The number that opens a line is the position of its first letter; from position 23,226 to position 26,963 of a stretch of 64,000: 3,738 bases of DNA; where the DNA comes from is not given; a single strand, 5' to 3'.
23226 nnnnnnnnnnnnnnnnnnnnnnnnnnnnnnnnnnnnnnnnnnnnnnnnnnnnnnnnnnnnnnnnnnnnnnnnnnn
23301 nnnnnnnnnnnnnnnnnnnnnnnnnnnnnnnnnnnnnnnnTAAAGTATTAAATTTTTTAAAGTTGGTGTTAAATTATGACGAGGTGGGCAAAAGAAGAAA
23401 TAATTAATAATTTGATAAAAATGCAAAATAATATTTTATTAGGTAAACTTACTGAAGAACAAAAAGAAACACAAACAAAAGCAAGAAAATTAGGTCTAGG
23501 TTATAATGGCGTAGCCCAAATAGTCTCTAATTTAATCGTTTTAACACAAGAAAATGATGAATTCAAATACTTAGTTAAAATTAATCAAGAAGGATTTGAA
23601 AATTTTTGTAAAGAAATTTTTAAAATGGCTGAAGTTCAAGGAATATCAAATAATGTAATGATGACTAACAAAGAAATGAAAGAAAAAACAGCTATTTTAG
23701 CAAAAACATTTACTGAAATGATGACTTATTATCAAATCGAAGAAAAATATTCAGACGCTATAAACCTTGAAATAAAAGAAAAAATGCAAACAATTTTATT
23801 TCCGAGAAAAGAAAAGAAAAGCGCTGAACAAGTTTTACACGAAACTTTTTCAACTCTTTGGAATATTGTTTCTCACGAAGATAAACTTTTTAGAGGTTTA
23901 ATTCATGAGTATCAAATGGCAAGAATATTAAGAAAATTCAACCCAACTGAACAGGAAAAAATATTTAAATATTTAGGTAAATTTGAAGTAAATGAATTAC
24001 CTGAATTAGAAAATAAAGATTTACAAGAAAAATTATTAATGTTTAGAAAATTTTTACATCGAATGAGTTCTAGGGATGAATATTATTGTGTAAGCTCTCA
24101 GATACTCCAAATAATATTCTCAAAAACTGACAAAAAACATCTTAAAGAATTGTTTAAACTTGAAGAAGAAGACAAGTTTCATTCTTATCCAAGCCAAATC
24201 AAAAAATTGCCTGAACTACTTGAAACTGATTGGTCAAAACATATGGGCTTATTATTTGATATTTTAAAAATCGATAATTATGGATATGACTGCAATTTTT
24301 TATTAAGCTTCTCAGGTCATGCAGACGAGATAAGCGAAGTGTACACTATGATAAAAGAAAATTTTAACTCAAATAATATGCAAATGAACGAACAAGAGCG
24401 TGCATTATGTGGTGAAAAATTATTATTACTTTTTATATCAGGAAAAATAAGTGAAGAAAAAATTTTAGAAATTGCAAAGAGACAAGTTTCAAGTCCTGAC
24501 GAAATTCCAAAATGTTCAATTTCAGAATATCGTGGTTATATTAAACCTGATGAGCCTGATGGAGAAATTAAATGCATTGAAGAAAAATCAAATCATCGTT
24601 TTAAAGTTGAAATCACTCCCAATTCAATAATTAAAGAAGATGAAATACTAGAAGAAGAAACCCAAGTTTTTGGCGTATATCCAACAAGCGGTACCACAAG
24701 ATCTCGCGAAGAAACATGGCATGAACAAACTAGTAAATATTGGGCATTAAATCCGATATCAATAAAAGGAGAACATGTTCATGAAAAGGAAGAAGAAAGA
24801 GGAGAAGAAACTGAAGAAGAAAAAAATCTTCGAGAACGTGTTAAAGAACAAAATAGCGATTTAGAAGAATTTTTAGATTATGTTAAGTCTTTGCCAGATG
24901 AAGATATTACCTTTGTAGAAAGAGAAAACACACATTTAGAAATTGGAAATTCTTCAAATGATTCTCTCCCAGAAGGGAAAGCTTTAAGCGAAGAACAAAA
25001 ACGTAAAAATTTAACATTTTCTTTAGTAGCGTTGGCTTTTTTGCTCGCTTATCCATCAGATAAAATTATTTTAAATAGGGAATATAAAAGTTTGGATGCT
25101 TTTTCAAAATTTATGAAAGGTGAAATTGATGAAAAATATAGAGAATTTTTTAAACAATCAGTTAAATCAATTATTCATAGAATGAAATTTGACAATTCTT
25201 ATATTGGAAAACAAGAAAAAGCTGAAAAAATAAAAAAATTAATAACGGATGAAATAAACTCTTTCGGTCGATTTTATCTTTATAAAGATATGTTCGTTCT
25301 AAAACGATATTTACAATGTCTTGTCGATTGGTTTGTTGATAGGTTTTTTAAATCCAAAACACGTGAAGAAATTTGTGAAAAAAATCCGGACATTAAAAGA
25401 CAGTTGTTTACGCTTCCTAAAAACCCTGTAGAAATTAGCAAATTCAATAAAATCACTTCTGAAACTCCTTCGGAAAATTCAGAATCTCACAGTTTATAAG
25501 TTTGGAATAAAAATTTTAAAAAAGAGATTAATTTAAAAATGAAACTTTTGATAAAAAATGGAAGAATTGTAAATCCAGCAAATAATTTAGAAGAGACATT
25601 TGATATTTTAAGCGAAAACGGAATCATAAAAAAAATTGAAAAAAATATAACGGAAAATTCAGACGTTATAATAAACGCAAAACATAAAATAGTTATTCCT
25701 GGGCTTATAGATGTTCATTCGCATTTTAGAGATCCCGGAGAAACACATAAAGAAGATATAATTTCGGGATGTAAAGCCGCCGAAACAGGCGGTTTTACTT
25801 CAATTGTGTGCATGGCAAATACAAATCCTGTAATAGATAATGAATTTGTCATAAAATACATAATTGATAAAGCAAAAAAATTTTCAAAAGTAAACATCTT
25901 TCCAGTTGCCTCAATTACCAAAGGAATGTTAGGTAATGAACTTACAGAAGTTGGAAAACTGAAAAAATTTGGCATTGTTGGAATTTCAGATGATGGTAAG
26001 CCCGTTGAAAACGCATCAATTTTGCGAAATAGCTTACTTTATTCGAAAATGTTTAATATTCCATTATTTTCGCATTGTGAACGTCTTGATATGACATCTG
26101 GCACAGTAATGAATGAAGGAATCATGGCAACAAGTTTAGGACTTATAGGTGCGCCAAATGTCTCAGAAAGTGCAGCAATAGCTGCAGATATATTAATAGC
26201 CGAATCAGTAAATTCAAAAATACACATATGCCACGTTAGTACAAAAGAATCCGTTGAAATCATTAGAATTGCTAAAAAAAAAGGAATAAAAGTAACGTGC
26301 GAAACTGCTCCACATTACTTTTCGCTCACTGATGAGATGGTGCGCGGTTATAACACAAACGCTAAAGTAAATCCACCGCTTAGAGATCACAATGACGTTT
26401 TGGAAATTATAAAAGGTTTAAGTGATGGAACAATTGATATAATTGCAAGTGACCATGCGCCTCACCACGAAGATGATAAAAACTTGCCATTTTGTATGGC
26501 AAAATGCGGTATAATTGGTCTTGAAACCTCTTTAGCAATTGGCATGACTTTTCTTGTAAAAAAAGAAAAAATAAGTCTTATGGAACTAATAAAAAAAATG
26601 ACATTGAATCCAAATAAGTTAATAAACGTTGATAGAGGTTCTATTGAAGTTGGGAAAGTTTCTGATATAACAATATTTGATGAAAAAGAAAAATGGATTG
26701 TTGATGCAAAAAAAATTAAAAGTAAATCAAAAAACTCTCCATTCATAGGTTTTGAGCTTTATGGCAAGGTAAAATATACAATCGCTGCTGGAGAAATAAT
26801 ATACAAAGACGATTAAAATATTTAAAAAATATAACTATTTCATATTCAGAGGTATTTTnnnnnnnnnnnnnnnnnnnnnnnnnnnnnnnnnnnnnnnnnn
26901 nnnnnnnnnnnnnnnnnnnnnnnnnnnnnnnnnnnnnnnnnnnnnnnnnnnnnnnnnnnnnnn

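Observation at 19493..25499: Three tandem 630-710 aa paralogs of an unrecognised family between ligA and pyrC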

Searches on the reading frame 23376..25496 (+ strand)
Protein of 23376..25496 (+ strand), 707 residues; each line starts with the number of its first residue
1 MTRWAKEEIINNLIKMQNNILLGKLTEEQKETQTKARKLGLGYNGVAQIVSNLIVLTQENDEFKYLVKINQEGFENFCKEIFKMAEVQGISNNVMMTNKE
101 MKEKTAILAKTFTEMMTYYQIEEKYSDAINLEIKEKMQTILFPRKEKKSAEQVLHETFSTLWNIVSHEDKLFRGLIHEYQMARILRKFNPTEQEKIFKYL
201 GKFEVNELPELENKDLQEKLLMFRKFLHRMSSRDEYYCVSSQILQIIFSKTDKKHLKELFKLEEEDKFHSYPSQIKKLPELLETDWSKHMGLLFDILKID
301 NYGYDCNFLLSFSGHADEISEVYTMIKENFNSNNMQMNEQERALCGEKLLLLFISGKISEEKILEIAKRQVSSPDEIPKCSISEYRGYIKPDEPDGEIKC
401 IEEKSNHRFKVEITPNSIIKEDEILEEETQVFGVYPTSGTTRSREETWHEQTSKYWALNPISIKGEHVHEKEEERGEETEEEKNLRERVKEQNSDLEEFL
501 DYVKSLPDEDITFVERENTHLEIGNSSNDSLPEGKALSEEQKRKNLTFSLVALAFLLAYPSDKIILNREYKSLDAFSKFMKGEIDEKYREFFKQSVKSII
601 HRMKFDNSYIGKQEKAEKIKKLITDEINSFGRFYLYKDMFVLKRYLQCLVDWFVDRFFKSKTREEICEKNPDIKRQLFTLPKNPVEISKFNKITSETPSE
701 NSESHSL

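Call 6: search_protein_families(library=pfam, proteins=[window:23376-25496:+], max_evalue=1)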
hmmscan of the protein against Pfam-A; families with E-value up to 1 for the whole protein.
window:23376-25496:+ (707 aa): 2 families
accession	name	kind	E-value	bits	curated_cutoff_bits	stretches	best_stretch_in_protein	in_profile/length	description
PF05254.17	UPF0203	-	0.079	13.6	27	1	643-669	12-38/69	Uncharacterised protein family (UPF0203)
PF16710.10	CTXphi_pIII-N1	-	0.093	13.3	27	1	32-98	29-95/111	N-terminal N1 domain of Vibrio phage CTXphi pIII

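Call 7: search_protein_families(library=ncbifam, proteins=[window:23376-25496:+], max_evalue=1)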
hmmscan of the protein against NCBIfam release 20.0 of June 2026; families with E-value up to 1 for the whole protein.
window:23376-25496:+ (707 aa): 1 family
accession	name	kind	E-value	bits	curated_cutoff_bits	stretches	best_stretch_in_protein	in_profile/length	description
NF002601.0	PRK02259.1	equivalog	0.002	17.3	180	1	55-174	131-251/293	aspartoacylase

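Call 24: search_protein_representatives(protein=window:23376-25496:+)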
Query: 707 residues. Proteins with E-value up to 0.001 (for the whole library): 1; up to 1e-10: 1; up to 1e-30: 1. The best 1 are listed.
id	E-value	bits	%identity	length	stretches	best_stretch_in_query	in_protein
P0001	0.0e+00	1560.2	100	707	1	1-707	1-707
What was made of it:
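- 23376..25499 (+): Paralog C, 707 aa (MDR1391941.1, LBJ09_01965). The only hit among 1.84e9 representatives is itself (call 24).
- No homolog exists in any eukaryote in the 1.84e9-protein library (call 24).
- Tried and rejected: Exhaustive phmmer of C against 1.84e9 representatives returned only C (call 24).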

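Call 30: search_protein_families(library=phrogs, proteins=[window:23376-25496:+], max_evalue=1)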
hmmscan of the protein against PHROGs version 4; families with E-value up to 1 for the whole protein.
window:23376-25496:+ (707 aa): 3 families
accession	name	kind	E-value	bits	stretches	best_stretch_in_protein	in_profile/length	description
phrog_3696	-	unknown function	0.073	14.2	0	583-632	15-65/94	-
phrog_9065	-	unknown function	0.16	13.2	0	37-80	26-69/83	-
phrog_22274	-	unknown function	0.96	11.2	1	86-144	21-79/81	-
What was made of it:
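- On Phage proteins (PHROGs) and phage, plasmid or viral DNA: PHROG best E is 0.07-0.96 (call 30).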

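Call 31: search_protein_families(library=padloc, proteins=[window:23376-25496:+], max_evalue=1)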
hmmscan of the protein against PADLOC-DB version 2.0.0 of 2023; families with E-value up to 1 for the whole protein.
window:23376-25496:+ (707 aa): 1 family
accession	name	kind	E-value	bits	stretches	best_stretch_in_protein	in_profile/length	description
PDLC04078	SIR2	-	0.19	9.5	1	93-154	98-159/171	-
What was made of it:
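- On Known anti-phage defence systems (PADLOC): The only hit is SIR2 at E = 0.19 and 9.5 bits (call 31).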

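Call 57: predict_structure(alignment_id=A2)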
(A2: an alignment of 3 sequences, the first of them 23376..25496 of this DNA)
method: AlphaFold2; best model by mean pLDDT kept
length: 707 residues; sequences in the alignment: 3
mean_pLDDT: 36.8   pTM: 0.26
mean pLDDT of the five models: 36.8, 36.3, 35.8, 34.3, 33.8
residues with pLDDT >= 90: 0; 70-90: 49; 50-70: 34; < 50: 624
segments of 3 or more residues with pLDDT < 50: 1-26, 31-319, 382-408, 427-486, 488-707
pLDDT, mean of each block of 10 residues (from residue 1): 26 31 43 40 32 30 25 35 29 31 36 33 36 38 39 42 37 36 39 40 33 38 35 32 32 31 28 28 27 29 27 37 65 71 71 63 78 79 35 35 38 80 57 29 29 30 25 33 43 35 32 24 22 26 26 28 26 30 31 34 34 36 32 26 33 33 39 32 31 31 28
secondary structure, 60 per line:
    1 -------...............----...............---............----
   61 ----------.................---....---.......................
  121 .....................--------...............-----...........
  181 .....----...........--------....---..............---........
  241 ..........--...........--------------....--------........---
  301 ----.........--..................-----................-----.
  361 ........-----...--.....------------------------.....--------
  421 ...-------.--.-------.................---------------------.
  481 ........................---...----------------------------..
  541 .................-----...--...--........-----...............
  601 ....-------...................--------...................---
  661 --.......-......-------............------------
elements in order (helices of 4 or more, strands of 3 or more residues): H8-22 H27-41 H45-56 H71-87 H91-94 H98-141 H150-164 H170-185 H190-200 H209-212 H216-229 H233-250 H253-263 H278-281 H290-297 H305-313 H316-333 H339-354 H360-368 E379-383 E408-412 H442-458 H480-504 H539-557 H573-580 H586-604 H612-630 H639-657 H663-669 H671-676 H684-695
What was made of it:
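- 23376..25499 (+): AF2 pLDDT is 36.8 overall, and 65-80 only for residues ~320-380 and 410-420 (call 57).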

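Call 66: fold_search(model_id=the predicted structure, library=pdb)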
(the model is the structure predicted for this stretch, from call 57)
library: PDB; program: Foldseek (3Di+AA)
matches with E <= 10: 39; with E <= 0.001: 0
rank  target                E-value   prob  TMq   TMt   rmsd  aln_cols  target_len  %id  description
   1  5h78_A                1.4e+00  0.14  0.10  0.23  13.3       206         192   14  Crystal structure of the PKA-DHR14 fusion protein (released 2017-06-28)
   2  7pks_g                1.4e+00  0.08  0.12  0.10  17.9       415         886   11  Structural basis of Integrator-mediated transcription regulation (released 2021-12-08)
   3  9qe1_E                1.7e+00  0.04  0.06  0.10  28.0       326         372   14  Neobacillus vireti Wadjet-II JetABC monomer (released 2025-06-25)
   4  6x2w_C                1.8e+00  0.08  0.12  0.10  21.3       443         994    9  Crystal Structure of PKINES peptide bound to CRM1(E571K) (released 2020-07-01)
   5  5cwh                  2.2e+00  0.15  0.08  0.25  15.2       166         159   17  Crystal structure of de novo designed helical repeat protein DHR14 (released 2015-12-16)
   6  9eof_F                3.3e+00  0.04  0.08  0.07  24.9       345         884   12  Structure of the human INTS5/8/10/15 subcomplex (released 2024-06-12)
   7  6ip1_E                3.4e+00  0.06  0.08  0.16  19.1       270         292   12  alpha-SNAP-SNARE subcomplex in the whole 20S complex (released 2019-04-24)
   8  9hhl_m                3.8e+00  0.03  0.08  0.07  23.5       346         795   15  Structure of Dynein-Dynactin-NuMA-LIS1 (released 2025-12-03)
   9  7abi_S                4.2e+00  0.04  0.09  0.14  19.4       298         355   12  Human pre-Bact-2 spliceosome (released 2021-02-10)
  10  5jlj_C                4.4e+00  0.04  0.11  0.09  21.0       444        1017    9  Crystal Structure of KPT8602 in complex with CRM1-Ran-RanBP1 (released 2016-06-29)
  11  5h7c_A                4.6e+00  0.06  0.10  0.16  19.9       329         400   11  Crystal structure of a repeat protein with two Protein A-DHR14 repeat modules (released 2017-06-28)
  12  5mps_S                4.6e+00  0.02  0.09  0.11  23.6       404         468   11  Structure of a spliceosome remodeled for exon ligation (released 2017-01-18)
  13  8ed7_A                4.8e+00  0.01  0.07  0.06  29.3       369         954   11  cryo-EM structure of TRPM3 ion channel in apo state (released 2022-11-02)
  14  5oqo_A                5.1e+00  0.04  0.10  0.09  22.1       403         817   12  Crystal structure of the S. cerevisiae condensin Ycg1-Brn1 subcomplex bound to DNA (crystal form II) (released 2017-10-18)
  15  9n6v_LP               5.3e+00  0.02  0.08  0.13  23.5       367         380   13  SSU processome maturation and disassembly, State A (released 2025-11-05)
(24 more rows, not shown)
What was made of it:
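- On Proteins with a solved structure (PDB): Foldseek gave a best E of 1.4 and TM <= 0.12 (call 66).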

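Call 73: search_solved_structures(query=window:23376-25496:+, max_evalue=10)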
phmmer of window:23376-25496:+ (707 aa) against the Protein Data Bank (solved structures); distinct sequences matched with E-value up to 10: 0.

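Call 76: search_dna_similar(query=window:23376-25496:+, collection=phages, mode=protein, max_evalue=0.01, max_rows=5)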
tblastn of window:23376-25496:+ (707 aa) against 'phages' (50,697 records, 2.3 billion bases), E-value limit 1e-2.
No match.

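Call 78: search_dna_similar(query=window:23376-25496:+, collection=plasmids, mode=protein, max_evalue=0.01, max_rows=5)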
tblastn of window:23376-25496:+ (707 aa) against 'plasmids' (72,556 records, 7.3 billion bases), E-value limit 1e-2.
No match.

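Call 80: find_related_loci(query=window:23376-25496:+, collection=viral_contigs, flank=5000)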
Query window:23376-25496:+ (707 aa) in viral_contigs; peptide patterns used: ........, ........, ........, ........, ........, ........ (x = any residue, [..] = any of these).
60 stretches matched a pattern, but none encodes a relative of the query by tblastn (E <= 1e-3).
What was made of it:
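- Tried and rejected: An IMG/VR scan with C also found nothing (call 80).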

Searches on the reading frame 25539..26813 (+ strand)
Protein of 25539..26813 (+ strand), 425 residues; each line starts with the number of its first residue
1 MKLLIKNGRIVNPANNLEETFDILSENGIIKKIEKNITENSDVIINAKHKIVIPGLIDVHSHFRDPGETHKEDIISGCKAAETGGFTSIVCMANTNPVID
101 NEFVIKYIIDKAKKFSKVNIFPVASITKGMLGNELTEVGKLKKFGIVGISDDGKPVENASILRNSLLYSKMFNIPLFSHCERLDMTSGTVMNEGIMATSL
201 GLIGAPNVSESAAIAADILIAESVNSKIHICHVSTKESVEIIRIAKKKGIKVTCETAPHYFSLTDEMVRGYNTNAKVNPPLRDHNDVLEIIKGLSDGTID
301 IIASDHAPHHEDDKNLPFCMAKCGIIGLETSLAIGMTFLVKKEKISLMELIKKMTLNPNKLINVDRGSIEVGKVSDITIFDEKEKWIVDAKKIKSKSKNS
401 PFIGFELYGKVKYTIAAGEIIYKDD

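Call 11: find_encoding_contigs(protein=window:25539-26813:+, flank=10000, max_places=6)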
Protein window:25539-26813:+ (425 aa): no gene with exactly this product is on record in the collection.

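Call 12: find_related_loci(query=window:25539-26813:+, collection=genome_contigs, flank=10000)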
Query window:25539-26813:+ (425 aa) in genome_contigs; peptide patterns used: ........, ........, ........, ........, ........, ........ (x = any residue, [..] = any of these).
497 stretches matched a pattern; 53 encode a relative of the query (tblastn E <= 1e-3); 53 distinct loci.
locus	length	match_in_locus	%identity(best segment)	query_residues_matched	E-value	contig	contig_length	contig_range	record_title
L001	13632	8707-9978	48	1-424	2e-136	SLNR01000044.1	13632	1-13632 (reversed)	MAG: Candidatus Sumerlaeota bacterium isolate CSSed165cm_413 CSSed16-5cm-14508, whole genome shotgun sequence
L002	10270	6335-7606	47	1-424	2e-135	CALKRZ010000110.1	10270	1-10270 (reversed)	MAG: uncultured Clostridia bacterium isolate R1_Bin_METABAT__286_1 genome assembly, contig: c_000000327324, whole genome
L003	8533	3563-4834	51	1-424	6e-135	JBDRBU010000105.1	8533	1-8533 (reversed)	MAG: Candidatus Firestonebacteria bacterium isolate MEGAHIT-group-1.147 k141_683770, whole genome shotgun sequence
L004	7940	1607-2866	49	3-421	2e-134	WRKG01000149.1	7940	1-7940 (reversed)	MAG: Bacillota bacterium isolate Th196P1bin11 JGI24700J35501_10928676, whole genome shotgun sequence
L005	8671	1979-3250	47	1-424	2e-130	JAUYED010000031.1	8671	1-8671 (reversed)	MAG: Bacillota bacterium isolate C20_metabat.bin.91 C20_k141_170101, whole genome shotgun sequence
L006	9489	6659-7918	48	1-420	3e-130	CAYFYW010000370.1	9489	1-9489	MAG TPA_asm: uncultured Nitrospirales bacterium isolate ERP108616_co1_63 genome assembly, contig: k119_457397, whole gen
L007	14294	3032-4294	47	3-424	2e-129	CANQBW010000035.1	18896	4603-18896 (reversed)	MAG: uncultured Clostridia bacterium isolate Lapin-001__bin57 genome assembly, contig: Lapin-001__NODE_3093_length_18896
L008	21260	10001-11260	47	3-423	1e-126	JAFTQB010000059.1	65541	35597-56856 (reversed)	MAG: Clostridia bacterium isolate RGIG4046 Roe_deer_Cecum-5__c571176, whole genome shotgun sequence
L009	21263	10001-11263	46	3-424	1e-125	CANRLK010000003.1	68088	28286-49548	MAG: uncultured Clostridia bacterium isolate Lapin-011__bin67 genome assembly, contig: Lapin-011__NODE_280_length_68088_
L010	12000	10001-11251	44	3-424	4e-125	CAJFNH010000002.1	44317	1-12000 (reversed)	Candidatus Gallimonas caecicola isolate Chicken_8_mag_76 genome assembly, contig: MAGpy_11413_8_idba_bin_76_fascaffold_1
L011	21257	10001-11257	46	3-422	3e-124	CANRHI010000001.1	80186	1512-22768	MAG: uncultured Clostridia bacterium isolate Lapin-033__bin51 genome assembly, contig: Lapin-033__NODE_192_length_80186_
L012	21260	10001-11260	46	2-423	8e-124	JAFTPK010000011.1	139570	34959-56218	MAG: Clostridia bacterium isolate RGIG4029 Roe_deer_Cecum-5__c3318, whole genome shotgun sequence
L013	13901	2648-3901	45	3-425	1e-123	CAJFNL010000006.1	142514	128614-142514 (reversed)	Candidatus Gallimonas intestinalis isolate Chicken_9_mag_69 genome assembly, contig: MAGpy_11413_9_idba_bin_69_fascaffol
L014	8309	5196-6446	45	1-422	5e-123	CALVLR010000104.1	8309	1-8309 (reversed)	MAG: uncultured Clostridia bacterium isolate E04__bin258 genome assembly, contig: E04__k127_9958012, whole genome shotgu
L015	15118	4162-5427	45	2-425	3e-123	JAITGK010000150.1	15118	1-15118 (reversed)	MAG: Synergistaceae bacterium isolate Pc512_bin126 k119_2019263, whole genome shotgun sequence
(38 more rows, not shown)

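Call 23: search_protein_families(library=pfam, proteins=[window:25539-26813:+], max_evalue=0.00001)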
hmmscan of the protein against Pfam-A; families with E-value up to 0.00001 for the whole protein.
window:25539-26813:+ (425 aa): 2 families
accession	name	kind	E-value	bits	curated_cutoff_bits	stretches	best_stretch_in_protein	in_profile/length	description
PF01979.26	Amidohydro_1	-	5.9e-24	85.4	25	1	51-420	1-344/345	Amidohydrolase family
PF07969.17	Amidohydro_3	-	1.2e-12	48.6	29.7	1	338-422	400-472/472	Amidohydrolase family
